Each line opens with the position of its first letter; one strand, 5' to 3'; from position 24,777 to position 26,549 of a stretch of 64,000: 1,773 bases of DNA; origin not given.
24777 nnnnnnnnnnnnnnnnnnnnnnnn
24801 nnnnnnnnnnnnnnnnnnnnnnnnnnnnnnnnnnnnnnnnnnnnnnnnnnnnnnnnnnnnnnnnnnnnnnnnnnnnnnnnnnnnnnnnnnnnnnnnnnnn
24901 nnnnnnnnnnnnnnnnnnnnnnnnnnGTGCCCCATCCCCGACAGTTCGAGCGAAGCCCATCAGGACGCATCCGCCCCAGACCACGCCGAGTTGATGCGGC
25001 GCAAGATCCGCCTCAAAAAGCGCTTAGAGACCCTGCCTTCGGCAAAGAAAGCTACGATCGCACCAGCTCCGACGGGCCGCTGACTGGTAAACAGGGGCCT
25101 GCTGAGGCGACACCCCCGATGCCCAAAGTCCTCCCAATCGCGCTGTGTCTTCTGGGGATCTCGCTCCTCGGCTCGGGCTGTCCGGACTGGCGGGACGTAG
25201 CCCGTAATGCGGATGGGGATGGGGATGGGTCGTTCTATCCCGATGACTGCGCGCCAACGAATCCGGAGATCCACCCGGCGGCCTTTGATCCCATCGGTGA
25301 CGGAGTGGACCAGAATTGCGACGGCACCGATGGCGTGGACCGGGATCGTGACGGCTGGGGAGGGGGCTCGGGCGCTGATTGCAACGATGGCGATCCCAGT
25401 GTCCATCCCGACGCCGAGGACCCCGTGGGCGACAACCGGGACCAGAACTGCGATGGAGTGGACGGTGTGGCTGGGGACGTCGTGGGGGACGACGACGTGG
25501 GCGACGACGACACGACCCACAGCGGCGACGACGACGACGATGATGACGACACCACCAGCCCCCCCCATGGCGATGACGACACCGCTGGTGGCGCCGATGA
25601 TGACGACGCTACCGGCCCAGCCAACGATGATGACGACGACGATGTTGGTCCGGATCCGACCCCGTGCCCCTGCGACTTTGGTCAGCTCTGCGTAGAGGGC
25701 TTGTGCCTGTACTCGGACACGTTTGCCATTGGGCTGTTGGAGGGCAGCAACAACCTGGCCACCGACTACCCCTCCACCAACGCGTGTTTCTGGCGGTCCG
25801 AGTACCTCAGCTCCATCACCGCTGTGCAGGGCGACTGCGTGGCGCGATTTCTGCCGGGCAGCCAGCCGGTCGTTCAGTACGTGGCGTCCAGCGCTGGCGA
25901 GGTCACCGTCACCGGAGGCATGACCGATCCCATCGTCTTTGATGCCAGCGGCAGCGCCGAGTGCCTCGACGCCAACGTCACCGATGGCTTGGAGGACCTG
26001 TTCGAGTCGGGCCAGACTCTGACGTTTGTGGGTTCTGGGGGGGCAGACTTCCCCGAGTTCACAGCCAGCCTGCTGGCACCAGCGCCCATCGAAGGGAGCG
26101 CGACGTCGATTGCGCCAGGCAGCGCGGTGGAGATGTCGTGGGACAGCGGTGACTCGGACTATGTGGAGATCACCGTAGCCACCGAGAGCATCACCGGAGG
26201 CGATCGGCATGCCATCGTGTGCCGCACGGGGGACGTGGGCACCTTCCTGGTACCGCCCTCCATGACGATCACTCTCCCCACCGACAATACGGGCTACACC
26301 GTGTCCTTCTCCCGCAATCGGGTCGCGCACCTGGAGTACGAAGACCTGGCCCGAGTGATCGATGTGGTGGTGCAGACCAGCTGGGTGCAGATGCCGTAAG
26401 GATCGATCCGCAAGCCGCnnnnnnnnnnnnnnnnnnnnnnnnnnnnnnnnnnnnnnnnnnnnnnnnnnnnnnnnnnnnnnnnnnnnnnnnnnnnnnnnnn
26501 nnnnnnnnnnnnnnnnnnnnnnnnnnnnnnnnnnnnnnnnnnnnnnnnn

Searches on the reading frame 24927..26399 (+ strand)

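Call 35: search_protein_families(library=pfam, proteins=[window:24927-26399:+], max_evalue=0.001)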
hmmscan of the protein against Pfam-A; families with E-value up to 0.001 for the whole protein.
window:24927-26399:+ (490 aa): 1 family
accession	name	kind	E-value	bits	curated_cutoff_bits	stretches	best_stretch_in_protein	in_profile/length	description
PF11617.13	Cu-binding_MopE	-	1.3e-09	38.6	27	2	151-178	1-27/30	Putative metal-binding motif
